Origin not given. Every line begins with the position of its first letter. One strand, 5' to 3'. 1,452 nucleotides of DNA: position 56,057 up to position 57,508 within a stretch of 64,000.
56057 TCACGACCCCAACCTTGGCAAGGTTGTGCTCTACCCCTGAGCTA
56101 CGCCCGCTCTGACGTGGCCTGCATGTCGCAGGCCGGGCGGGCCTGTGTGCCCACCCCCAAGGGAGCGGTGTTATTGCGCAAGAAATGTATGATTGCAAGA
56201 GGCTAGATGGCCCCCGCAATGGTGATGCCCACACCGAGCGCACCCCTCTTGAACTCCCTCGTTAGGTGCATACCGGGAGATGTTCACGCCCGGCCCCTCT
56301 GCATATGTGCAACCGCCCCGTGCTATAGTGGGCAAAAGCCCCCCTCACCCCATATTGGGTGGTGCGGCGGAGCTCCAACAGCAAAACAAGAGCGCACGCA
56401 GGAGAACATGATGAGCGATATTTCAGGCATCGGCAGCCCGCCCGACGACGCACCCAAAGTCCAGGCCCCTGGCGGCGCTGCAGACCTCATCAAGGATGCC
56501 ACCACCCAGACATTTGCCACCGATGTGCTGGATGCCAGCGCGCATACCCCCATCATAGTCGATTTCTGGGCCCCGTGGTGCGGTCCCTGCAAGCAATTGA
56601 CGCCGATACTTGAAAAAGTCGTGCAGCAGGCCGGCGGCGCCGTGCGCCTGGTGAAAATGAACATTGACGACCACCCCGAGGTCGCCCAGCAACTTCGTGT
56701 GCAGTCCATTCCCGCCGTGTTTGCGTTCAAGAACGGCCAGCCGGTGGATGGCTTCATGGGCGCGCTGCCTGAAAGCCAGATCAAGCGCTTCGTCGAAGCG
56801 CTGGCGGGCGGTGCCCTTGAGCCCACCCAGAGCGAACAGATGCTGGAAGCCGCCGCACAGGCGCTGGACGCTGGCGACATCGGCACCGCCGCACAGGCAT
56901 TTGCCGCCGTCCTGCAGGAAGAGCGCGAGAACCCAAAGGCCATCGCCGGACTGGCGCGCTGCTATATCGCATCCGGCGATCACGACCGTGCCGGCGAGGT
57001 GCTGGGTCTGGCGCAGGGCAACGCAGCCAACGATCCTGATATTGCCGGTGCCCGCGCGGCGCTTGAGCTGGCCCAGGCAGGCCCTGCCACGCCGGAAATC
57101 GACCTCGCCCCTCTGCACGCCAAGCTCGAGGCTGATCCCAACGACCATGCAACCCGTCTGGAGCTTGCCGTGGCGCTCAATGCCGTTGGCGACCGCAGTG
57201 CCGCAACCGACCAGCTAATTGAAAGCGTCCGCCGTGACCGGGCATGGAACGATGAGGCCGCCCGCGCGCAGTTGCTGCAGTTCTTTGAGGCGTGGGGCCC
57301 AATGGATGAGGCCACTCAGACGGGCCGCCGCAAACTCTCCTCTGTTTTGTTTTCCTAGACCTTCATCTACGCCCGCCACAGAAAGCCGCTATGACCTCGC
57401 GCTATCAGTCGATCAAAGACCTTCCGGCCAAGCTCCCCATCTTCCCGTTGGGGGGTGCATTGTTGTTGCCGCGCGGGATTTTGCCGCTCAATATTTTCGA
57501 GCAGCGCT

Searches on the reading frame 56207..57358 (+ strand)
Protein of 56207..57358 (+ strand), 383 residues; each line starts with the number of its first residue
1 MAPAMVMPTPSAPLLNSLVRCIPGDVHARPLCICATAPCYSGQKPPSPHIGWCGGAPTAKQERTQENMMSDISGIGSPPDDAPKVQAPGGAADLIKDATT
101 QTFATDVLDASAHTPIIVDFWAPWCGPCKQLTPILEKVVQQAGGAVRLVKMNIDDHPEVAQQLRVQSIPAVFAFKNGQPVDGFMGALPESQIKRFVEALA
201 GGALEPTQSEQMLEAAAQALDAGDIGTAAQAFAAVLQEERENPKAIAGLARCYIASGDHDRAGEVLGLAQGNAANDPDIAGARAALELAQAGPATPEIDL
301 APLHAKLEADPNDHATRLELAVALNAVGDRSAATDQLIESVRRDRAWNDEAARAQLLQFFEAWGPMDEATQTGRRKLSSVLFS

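Call 83: search_protein_families(library=pfam, proteins=[window:56207-57358:+], max_evalue=0.001)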
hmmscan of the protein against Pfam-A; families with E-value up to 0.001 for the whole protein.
window:56207-57358:+ (383 aa): 8 families
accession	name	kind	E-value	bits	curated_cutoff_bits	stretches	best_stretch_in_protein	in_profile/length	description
PF14561.12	TPR_20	-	4.9e-28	97.7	25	1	297-382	5-90/90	Tetratricopeptide repeat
PF00085.26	Thioredoxin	-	2.4e-26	92.2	23.5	1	97-197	4-102/103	Thioredoxin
PF14559.12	TPR_19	-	8.6e-15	55.3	25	1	219-286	1-68/68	Tetratricopeptide repeat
PF13098.12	Thioredoxin_2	-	1.9e-07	31.8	27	1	112-194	4-102/104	Thioredoxin-like domain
PF13905.12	Thioredoxin_8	-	1.6e-05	25.6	27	1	115-166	3-56/94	Thioredoxin-like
PF08534.16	Redoxin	-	0.00017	21.9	26.6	1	103-171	19-89/148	Redoxin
PF13728.12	TraF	-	0.00022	21.6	23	1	108-177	124-202/224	F plasmid transfer operon protein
PF13432.12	TPR_16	-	0.00055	20.8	32.7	1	219-277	7-65/65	Tetratricopeptide repeat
